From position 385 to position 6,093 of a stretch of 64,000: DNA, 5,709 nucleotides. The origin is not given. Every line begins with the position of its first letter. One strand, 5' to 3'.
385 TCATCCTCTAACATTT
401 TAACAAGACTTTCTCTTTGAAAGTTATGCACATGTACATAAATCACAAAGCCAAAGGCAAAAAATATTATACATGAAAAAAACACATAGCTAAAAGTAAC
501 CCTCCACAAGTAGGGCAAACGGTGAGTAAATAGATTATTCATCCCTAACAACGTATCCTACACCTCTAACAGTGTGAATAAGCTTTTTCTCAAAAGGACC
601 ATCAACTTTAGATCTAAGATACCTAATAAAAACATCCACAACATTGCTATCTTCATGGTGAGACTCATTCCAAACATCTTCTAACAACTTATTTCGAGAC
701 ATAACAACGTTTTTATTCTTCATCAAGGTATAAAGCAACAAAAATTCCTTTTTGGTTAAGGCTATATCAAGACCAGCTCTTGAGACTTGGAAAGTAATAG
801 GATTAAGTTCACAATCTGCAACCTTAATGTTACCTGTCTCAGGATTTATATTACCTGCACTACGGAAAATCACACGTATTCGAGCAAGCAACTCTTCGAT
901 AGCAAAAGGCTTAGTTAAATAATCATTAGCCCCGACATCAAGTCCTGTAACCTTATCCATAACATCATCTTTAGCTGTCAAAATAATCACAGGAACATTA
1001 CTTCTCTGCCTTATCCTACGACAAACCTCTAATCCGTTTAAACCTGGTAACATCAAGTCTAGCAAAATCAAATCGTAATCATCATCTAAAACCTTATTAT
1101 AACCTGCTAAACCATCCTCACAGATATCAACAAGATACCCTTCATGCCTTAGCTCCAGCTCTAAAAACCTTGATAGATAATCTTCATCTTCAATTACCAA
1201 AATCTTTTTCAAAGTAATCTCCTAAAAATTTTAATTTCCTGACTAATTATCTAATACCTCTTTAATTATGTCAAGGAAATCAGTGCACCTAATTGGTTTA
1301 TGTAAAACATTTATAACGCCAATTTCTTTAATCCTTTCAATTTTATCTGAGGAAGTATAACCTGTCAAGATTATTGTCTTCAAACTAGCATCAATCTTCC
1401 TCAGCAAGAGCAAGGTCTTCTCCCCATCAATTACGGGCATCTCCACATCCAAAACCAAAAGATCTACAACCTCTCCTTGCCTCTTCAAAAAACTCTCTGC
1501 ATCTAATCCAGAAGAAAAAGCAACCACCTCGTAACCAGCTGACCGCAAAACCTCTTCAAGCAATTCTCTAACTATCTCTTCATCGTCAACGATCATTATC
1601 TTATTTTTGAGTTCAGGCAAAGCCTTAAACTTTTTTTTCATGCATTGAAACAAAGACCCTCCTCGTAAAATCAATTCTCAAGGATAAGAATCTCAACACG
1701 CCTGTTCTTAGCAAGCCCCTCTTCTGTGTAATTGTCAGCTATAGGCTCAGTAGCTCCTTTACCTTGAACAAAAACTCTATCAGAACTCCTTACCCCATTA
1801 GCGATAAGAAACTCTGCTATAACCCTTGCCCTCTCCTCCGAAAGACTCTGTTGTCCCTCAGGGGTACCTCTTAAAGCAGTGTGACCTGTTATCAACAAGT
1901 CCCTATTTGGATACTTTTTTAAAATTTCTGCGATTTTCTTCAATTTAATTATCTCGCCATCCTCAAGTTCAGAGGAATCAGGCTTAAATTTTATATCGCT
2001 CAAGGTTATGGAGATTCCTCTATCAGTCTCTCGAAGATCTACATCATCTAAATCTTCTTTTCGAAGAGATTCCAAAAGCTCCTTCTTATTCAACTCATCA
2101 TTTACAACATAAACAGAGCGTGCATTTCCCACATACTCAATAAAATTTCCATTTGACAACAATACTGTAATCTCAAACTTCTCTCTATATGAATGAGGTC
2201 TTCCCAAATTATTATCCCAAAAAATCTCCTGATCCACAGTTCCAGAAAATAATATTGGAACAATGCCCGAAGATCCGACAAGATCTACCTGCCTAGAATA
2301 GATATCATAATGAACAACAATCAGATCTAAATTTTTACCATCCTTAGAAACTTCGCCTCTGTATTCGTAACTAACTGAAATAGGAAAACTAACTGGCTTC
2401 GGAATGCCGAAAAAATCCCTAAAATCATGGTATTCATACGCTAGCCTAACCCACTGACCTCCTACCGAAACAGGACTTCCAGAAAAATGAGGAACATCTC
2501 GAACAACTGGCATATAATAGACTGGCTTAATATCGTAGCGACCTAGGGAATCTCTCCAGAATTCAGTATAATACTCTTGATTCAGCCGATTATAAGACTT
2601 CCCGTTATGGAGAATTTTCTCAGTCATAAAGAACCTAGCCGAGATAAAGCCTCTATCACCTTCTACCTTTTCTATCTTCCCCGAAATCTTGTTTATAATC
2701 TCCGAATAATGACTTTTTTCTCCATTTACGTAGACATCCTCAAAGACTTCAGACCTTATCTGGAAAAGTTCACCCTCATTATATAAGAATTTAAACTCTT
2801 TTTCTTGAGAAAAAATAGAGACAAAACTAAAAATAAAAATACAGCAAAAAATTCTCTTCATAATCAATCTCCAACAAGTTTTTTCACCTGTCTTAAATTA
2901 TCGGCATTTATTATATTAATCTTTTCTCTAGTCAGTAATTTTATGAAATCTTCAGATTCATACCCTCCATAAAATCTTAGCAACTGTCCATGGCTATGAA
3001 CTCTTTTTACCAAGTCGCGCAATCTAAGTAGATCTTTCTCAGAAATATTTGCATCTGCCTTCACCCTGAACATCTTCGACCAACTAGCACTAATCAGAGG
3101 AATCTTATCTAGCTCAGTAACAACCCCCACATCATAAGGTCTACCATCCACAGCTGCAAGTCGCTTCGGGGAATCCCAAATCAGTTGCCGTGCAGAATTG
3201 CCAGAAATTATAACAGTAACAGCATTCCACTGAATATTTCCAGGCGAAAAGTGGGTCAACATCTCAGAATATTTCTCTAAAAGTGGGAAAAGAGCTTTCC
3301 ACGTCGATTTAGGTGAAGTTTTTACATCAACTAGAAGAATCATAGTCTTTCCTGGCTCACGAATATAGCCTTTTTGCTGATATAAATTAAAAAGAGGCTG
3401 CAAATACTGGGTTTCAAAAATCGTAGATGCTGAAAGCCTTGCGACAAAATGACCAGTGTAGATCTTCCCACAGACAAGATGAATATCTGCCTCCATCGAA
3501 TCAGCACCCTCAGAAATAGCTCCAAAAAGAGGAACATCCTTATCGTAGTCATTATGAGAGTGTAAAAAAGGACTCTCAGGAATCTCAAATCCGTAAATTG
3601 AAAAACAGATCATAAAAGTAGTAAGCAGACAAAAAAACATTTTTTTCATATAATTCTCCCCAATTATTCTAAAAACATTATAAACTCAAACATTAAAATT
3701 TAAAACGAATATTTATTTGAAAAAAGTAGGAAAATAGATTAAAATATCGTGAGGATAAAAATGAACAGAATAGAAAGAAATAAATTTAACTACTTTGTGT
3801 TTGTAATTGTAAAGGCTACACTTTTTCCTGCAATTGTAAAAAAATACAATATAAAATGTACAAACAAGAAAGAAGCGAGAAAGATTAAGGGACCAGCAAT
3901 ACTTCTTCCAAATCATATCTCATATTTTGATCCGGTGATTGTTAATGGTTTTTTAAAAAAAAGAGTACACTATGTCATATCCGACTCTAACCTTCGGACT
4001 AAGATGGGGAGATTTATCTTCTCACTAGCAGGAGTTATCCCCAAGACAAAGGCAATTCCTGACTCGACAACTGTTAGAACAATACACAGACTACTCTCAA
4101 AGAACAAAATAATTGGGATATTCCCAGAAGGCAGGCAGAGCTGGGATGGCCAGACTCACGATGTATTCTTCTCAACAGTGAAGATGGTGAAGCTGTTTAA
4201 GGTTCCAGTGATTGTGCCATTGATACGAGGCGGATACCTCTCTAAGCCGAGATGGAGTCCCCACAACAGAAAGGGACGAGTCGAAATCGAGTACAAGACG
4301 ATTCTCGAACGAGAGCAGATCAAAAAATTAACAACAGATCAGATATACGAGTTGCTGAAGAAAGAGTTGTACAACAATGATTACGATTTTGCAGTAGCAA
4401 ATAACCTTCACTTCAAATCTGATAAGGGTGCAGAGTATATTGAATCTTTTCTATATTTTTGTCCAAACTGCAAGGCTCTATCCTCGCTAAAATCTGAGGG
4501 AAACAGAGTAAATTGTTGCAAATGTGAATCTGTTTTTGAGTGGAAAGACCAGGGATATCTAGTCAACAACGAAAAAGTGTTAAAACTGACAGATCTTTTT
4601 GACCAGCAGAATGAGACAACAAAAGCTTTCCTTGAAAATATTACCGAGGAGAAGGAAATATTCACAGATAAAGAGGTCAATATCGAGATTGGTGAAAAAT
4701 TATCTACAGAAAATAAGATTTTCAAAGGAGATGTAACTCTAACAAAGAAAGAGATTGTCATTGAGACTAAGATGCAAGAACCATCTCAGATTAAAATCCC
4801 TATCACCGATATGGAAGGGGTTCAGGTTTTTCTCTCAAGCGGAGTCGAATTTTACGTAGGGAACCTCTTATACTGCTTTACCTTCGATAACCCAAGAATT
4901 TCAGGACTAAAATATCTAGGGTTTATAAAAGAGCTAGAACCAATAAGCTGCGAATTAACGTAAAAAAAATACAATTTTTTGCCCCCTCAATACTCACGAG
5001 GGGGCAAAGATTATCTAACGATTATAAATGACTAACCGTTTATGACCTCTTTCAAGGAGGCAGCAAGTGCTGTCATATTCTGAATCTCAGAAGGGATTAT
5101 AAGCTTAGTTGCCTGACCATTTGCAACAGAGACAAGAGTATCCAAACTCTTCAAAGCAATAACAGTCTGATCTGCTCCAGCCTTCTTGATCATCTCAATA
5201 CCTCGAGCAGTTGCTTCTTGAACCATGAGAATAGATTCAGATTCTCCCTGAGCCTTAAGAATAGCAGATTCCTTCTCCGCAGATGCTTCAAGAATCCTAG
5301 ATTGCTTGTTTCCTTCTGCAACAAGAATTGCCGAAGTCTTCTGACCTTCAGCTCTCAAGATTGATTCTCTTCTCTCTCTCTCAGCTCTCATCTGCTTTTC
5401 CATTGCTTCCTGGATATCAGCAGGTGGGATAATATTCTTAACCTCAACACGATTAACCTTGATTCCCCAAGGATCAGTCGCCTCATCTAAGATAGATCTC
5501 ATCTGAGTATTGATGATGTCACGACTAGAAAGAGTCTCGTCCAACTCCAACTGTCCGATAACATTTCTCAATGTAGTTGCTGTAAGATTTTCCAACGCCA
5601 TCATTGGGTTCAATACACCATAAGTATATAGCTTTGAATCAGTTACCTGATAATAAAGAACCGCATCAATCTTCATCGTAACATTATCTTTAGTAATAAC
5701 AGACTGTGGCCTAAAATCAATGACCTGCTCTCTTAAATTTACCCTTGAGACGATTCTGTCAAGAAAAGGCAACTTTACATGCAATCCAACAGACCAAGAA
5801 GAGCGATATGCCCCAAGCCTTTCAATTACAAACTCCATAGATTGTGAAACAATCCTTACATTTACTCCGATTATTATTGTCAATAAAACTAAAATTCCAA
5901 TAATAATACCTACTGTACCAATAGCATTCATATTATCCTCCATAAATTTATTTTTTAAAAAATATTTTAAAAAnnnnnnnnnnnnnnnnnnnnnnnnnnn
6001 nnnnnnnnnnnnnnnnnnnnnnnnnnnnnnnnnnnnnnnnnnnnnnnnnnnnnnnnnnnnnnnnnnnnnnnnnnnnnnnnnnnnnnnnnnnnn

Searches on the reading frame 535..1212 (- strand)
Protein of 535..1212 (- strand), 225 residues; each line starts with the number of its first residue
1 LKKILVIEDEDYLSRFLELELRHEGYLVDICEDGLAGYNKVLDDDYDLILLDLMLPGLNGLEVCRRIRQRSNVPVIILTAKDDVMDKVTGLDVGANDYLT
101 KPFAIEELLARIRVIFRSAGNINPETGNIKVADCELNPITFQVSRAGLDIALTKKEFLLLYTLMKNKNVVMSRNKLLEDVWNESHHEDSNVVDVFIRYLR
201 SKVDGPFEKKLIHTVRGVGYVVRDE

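Call 26: search_protein_families(library=pfam, proteins=[window:535-1212:-], max_evalue=0.00001)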
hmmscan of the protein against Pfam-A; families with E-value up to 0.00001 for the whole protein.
window:535-1212:- (225 aa): 2 families
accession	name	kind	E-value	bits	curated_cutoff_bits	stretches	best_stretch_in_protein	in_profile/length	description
PF00072.30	Response_reg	-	1.1e-29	103.3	30.2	1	4-113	1-111/111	Response regulator receiver domain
PF00486.34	Trans_reg_C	-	1.3e-25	89.7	26.2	1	149-221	3-76/77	Transcriptional regulatory protein, C terminal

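Call 31: find_encoding_contigs(protein=window:535-1212:-, flank=10000, max_places=1)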
Protein window:535-1212:- (225 aa): 1 contig read that carries it; 1 place shown.
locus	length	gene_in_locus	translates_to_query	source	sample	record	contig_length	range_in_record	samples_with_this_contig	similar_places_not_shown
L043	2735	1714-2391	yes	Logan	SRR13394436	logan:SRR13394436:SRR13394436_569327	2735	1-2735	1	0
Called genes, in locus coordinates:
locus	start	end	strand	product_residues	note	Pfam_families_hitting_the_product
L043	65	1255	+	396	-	PF00691:OmpA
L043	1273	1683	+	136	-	PF00072:Response_reg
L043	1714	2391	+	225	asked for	PF00072:Response_reg, PF00486:Trans_reg_C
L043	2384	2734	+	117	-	?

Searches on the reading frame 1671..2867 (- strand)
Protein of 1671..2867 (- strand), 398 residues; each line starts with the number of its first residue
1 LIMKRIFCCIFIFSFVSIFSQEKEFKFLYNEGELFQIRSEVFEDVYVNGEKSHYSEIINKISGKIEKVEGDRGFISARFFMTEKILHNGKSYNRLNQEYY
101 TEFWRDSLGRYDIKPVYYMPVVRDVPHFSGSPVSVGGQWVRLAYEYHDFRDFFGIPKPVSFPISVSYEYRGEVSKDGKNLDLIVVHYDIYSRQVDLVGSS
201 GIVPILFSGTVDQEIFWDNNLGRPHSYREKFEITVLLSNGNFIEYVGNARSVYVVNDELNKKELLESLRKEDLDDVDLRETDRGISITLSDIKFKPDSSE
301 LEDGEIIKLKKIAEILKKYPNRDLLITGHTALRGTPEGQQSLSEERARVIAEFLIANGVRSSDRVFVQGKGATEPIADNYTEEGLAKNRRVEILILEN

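Call 26: search_protein_families(library=pfam, proteins=[window:1671-2867:-], max_evalue=0.00001)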
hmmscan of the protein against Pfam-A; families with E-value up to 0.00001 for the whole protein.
window:1671-2867:- (398 aa): 1 family
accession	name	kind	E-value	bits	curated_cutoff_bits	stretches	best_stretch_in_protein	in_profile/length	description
PF00691.25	OmpA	-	1.5e-19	70.6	27.2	1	294-389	2-98/98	OmpA family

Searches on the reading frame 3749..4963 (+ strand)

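Call 26: search_protein_families(library=pfam, proteins=[window:3749-4963:+], max_evalue=0.00001)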
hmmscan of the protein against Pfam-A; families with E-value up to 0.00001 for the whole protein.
window:3749-4963:+ (404 aa): 1 family
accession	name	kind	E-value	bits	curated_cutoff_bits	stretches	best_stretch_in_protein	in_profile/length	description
PF01553.26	Acyltransferase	-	8.8e-16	58.4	23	1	35-155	2-127/132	Acyltransferase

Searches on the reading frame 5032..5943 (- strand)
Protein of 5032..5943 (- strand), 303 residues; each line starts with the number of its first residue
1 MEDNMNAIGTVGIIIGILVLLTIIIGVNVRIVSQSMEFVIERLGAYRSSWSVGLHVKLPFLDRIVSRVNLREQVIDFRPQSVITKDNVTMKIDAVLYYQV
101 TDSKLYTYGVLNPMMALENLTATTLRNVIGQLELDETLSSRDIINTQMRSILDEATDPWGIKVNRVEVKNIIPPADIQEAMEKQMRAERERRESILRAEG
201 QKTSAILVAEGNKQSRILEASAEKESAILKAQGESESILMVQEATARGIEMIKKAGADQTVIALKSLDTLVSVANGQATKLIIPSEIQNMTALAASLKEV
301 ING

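Call 26: search_protein_families(library=pfam, proteins=[window:5032-5943:-], max_evalue=0.00001)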
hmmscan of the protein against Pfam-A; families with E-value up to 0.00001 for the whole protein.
window:5032-5943:- (303 aa): 1 family
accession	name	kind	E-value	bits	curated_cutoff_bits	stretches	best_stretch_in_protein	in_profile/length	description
PF01145.31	Band_7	-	5.9e-40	137.6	23.6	1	31-202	2-176/176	SPFH domain / Band 7 family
